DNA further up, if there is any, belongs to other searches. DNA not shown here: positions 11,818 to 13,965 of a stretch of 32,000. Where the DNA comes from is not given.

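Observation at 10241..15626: Corrinoid protein + UroD/MtaA-like methyltransferase translationally coupled to two histidine kinases: a candidate corrinoid-state-sensing phosphorelay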

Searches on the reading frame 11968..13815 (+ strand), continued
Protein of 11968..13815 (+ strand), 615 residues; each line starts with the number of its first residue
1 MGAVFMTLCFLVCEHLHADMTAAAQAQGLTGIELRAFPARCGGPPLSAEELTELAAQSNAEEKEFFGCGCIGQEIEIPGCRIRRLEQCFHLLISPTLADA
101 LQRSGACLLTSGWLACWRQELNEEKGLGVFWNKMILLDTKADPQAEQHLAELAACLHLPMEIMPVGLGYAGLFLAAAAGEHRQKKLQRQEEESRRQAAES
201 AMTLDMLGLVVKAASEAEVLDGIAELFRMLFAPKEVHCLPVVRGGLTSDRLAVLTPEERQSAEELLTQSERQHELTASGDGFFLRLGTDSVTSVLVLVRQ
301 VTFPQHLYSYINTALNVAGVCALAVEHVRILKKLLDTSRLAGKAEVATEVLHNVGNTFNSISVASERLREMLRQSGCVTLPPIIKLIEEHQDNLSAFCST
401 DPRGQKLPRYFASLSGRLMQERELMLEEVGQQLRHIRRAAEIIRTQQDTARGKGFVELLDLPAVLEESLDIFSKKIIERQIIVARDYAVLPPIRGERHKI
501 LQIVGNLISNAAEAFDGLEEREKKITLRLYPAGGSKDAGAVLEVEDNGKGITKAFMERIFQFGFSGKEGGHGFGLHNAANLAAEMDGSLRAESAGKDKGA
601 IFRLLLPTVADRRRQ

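Call 79: search_protein_families(library=pfam, proteins=[L157:211-4167:+, L157:4055-4987:+, L157:4456-5886:+, L157:6799-8253:+, L157:6593-7381:+, L152:1971-2603:+, L152:46-738:-, L152:3506-4924:-, L156:56-1009:+, L156:1901-2473:+], max_evalue=0.0001)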
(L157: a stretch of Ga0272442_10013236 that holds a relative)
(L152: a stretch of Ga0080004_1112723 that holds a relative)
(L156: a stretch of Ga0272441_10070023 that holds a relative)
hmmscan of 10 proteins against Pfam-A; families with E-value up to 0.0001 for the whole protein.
L157:211-4167:+ (1318 aa): 0 families

L157:4055-4987:+ (310 aa): 1 family
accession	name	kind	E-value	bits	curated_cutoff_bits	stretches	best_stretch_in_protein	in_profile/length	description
PF20244.3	DUF6599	-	5.8e-29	101.4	27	1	47-238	2-184/186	Family of unknown function (DUF6599)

L157:4456-5886:+ (476 aa): 1 family
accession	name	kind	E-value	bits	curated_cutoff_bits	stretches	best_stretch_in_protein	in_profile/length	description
PF04015.17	DUF362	-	3.2e-11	44.1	24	1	325-423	100-200/200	Domain of unknown function (DUF362)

L157:6799-8253:+ (484 aa): 1 family
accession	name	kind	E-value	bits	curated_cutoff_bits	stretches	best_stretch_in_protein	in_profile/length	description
PF02219.23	MTHFR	-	6.9e-40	137.6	24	1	199-481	5-286/287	Methylenetetrahydrofolate reductase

L157:6593-7381:+ (262 aa): 1 family
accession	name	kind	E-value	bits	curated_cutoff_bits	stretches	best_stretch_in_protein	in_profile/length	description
PF12225.13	DUF5981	-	1.2e-32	111.9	23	1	125-218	1-94/95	Methylene-tetrahydrofolate reductase C terminal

L152:1971-2603:+ (210 aa): 2 families
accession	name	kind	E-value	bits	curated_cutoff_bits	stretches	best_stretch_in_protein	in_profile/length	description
PF00011.27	HSP20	-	5.2e-09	36.6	20.8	1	120-206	2-101/102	Hsp20/alpha crystallin family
PF17886.7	ArsA_HSP20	-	9.1e-08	32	22.5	1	125-190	2-60/63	HSP20-like domain found in ArsA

L152:46-738:- (230 aa): 3 families
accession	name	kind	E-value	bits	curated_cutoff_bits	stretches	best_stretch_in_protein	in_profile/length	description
PF00027.35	cNMP_binding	-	2.1e-23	82.5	27.5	1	39-126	2-89/89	Cyclic nucleotide-binding domain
PF13545.12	HTH_Crp_2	-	7.6e-12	45.5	27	1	159-220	2-58/70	Crp-like helix-turn-helix domain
PF00325.26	Crp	-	7.8e-06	26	21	1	184-214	2-32/32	Bacterial regulatory proteins, crp family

L152:3506-4924:- (472 aa): 2 families
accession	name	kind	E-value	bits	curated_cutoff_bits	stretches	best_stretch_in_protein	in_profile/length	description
PF01121.26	CoaE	-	3.3e-57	193.5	27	1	270-450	2-179/180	Dephospho-CoA kinase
PF02596.20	DUF169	-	2.1e-53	181.7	27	1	14-220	2-207/209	Uncharacterised ArCR, COG2043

L156:56-1009:+ (317 aa): 1 family
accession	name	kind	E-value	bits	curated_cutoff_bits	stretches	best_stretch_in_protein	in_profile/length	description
PF04909.20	Amidohydro_2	-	1.3e-16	61.6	26.4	1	79-303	2-280/289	Amidohydrolase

L156:1901-2473:+ (190 aa): 6 families
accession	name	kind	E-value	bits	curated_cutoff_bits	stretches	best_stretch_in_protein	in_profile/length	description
PF08241.18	Methyltransf_11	-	8.2e-17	62.1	21.2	1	37-130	1-95/95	Methyltransferase domain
PF13649.12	Methyltransf_25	-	1.8e-13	51.4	27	1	36-126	1-97/97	Methyltransferase domain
PF08242.18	Methyltransf_12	-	8.1e-10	39.8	30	1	37-128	1-98/98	Methyltransferase domain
PF13847.12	Methyltransf_31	-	2.4e-09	37.5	27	0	91-145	70-125/145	Methyltransferase domain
PF13489.12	Methyltransf_23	-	4.5e-09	36.7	27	1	21-164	8-161/164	Methyltransferase domain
PF01209.24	Ubie_methyltran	-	3e-07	30.5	20.1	1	31-137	46-158/233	ubiE/COQ5 methyltransferase family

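Call 80: fold_search(model_id=the predicted structure, library=pdb)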
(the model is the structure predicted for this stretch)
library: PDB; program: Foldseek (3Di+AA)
matches with E <= 10: 1232; with E <= 0.001: 312
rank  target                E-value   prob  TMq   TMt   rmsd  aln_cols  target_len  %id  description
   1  8upk_A                4.8e-15  1.00  0.25  0.22  25.4       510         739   17  Pr/Pfr heterodimer (hybrid) state of Stigmatella aurantiaca bacteriophytochrome 2 (released 2024-09-25)
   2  8vc9_A                2.2e-14  1.00  0.25  0.39  32.9       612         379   14  Hybrid response regulator LvrB from Leptospira / phosphorylated REC form (released 2024-12-18)
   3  8vc9_F                3.6e-14  1.00  0.25  0.40  32.2       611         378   13  Hybrid response regulator LvrB from Leptospira / phosphorylated REC form (released 2024-12-18)
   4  8vc9_B                6.1e-14  1.00  0.25  0.39  33.4       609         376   13  Hybrid response regulator LvrB from Leptospira / phosphorylated REC form (released 2024-12-18)
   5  9a5d_A                9.0e-14  1.00  0.24  0.24  62.0       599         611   13  Integrative model of WALK-YYCH by crosslinking MS and deep learning (released 2024-09-18)
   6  8vc9_D                9.5e-14  1.00  0.25  0.39  32.0       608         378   13  Hybrid response regulator LvrB from Leptospira / phosphorylated REC form (released 2024-12-18)
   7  4gcz_A                1.1e-13  1.00  0.25  0.40  25.8       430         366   17  Structure of a blue-light photoreceptor (released 2013-06-19)
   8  8a6x_B                1.2e-13  1.00  0.25  0.41  28.3       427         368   17  Crystal structure of a chimeric LOV-Histidine kinase SB2F1 (asymmetrical variant, trigonal form with long c axis) (released 2024-01-10)
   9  5uht_A                1.4e-13  1.00  0.29  0.67   6.8       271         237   18  Structure of the Thermotoga maritima HK853-BeF3-RR468 complex at pH 5.0 (released 2017-12-27)
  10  8vc9_E                1.6e-13  1.00  0.24  0.39  32.6       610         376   13  Hybrid response regulator LvrB from Leptospira / phosphorylated REC form (released 2024-12-18)
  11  6rgz_A                1.7e-13  1.00  0.27  0.64   9.2       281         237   20  Revisiting pH-gated conformational switch. Complex HK853-RR468 pH 6.5 (released 2020-02-19)
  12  6rfv_B                1.8e-13  1.00  0.29  0.70   6.1       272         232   19  Revisiting pH-gated conformational switch. Complex HK853-RR468 pH 7 (released 2020-02-19)
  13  8vc9_C                2.1e-13  1.00  0.25  0.39  32.0       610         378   13  Hybrid response regulator LvrB from Leptospira / phosphorylated REC form (released 2024-12-18)
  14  6rh0_B                2.3e-13  1.00  0.28  0.66   6.6       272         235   18  Revisiting pH-gated conformational switch. Complex HK853-RR468 pH 5.5 (released 2020-02-19)
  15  6rgy_A                2.7e-13  1.00  0.27  0.65  10.8       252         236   19  Revisiting pH-gated conformational switch. Complex HK853-RR468 pH 7.5 (released 2020-02-19)
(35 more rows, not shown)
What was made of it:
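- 12469..12987 (+): HK1 connecting helix (aa 163-206) and GAF-like domain (aa 211-335). Top fold hits include a GAF-containing bacteriophytochrome kinase (call 80).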

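Call 82: search_protein_families(library=pfam, proteins=[L097:4435-6015:+, L114:641-2215:+, L119:6001-7599:+, L131:638-2176:+, L108:5983-10419:+, L104:2263-4029:+, L113:5992-7272:+, L138:3589-5445:+, L142:3869-5152:+, L141:575-1867:+], max_evalue=0.0001)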
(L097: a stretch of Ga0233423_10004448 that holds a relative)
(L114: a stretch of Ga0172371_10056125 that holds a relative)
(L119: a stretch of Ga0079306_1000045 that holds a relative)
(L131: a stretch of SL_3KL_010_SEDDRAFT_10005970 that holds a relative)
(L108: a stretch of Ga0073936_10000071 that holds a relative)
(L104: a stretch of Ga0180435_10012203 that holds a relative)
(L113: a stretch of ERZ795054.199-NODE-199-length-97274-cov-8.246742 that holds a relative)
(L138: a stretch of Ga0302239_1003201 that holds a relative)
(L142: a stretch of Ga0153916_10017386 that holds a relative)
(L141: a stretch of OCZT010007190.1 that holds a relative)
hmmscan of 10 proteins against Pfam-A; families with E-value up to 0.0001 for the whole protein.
L097:4435-6015:+ (527 aa): 2 families
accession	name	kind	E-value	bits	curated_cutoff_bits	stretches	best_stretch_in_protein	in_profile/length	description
PF00990.26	GGDEF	-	1.8e-48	164.8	23.8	1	355-511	1-160/161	Diguanylate cyclase, GGDEF domain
PF07796.16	DUF1638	-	2.1e-14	54.1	27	1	47-181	16-158/161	Protein of unknown function (DUF1638)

L114:641-2215:+ (525 aa): 2 families
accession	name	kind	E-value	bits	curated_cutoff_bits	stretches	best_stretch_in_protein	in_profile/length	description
PF00990.26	GGDEF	-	9.7e-38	129.9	23.8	1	375-523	2-160/161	Diguanylate cyclase, GGDEF domain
PF07796.16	DUF1638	-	6.6e-13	49.3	27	1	59-181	28-157/161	Protein of unknown function (DUF1638)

L119:6001-7599:+ (533 aa): 2 families
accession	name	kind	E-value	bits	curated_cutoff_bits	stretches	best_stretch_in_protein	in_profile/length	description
PF00990.26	GGDEF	-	3e-50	170.5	23.8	1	363-524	1-161/161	Diguanylate cyclase, GGDEF domain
PF07796.16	DUF1638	-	2.6e-08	34.3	27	1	86-179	60-160/161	Protein of unknown function (DUF1638)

L131:638-2176:+ (513 aa): 2 families
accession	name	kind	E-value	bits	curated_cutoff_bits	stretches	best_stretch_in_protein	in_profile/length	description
PF00990.26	GGDEF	-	4.1e-53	179.9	23.8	1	340-500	2-161/161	Diguanylate cyclase, GGDEF domain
PF07796.16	DUF1638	-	4.4e-10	40.1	27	1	66-191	27-159/161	Protein of unknown function (DUF1638)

L108:5983-10419:+ (1479 aa): 7 families
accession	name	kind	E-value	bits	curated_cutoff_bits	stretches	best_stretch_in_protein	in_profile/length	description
PF00563.25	EAL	-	2.6e-71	240.2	31.3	1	1221-1455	2-235/236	EAL domain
PF00990.26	GGDEF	-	3.9e-48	163.7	23.8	1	1044-1201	1-161/161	Diguanylate cyclase, GGDEF domain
PF13426.13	PAS_9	-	1.5e-25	89.9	27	2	366-473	2-103/103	PAS domain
PF00989.32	PAS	-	1.7e-19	70.4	22.6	1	357-471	3-113/113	PAS fold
PF08448.16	PAS_4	-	2.1e-18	67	23.1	1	361-475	1-109/110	PAS fold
PF13188.13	PAS_8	-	2.6e-16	59.3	21.8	1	486-531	1-44/65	PAS domain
PF07796.16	DUF1638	-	1.6e-10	41.5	27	1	46-181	15-158/161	Protein of unknown function (DUF1638)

L104:2263-4029:+ (589 aa): 3 families
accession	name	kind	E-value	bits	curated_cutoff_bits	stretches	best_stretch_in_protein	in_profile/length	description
PF00072.30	Response_reg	-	2.5e-16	60.3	30.2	1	472-580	1-110/111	Response regulator receiver domain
PF07796.16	DUF1638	-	2.5e-13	50.7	27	1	48-182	17-159/161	Protein of unknown function (DUF1638)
PF00512.31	HisKA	-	1.5e-06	28.6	26.9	1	387-445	3-64/66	His Kinase A (phospho-acceptor) domain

L113:5992-7272:+ (427 aa): 1 family
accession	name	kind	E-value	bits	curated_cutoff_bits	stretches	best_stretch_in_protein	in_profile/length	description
PF07796.16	DUF1638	-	5.6e-11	43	27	1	89-182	58-158/161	Protein of unknown function (DUF1638)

L138:3589-5445:+ (619 aa): 2 families
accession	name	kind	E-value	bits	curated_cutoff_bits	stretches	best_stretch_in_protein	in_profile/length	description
PF07228.17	SpoIIE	-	3e-40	138.7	25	1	414-611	2-190/192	Stage II sporulation protein E (SpoIIE)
PF07796.16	DUF1638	-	3.9e-08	33.8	27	1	67-183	36-159/161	Protein of unknown function (DUF1638)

L142:3869-5152:+ (428 aa): 1 family
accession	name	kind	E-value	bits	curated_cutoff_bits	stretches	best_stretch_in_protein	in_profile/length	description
PF07796.16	DUF1638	-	1.2e-06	28.9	27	1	49-181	18-157/161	Protein of unknown function (DUF1638)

L141:575-1867:+ (431 aa): 1 family
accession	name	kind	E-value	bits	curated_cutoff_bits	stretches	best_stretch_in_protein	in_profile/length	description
PF07796.16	DUF1638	-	1.2e-07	32.2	27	1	63-183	33-160/161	Protein of unknown function (DUF1638)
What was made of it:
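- On DUF1638 (PF07796): Relatives with other outputs score 29-54 bits (call 82).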
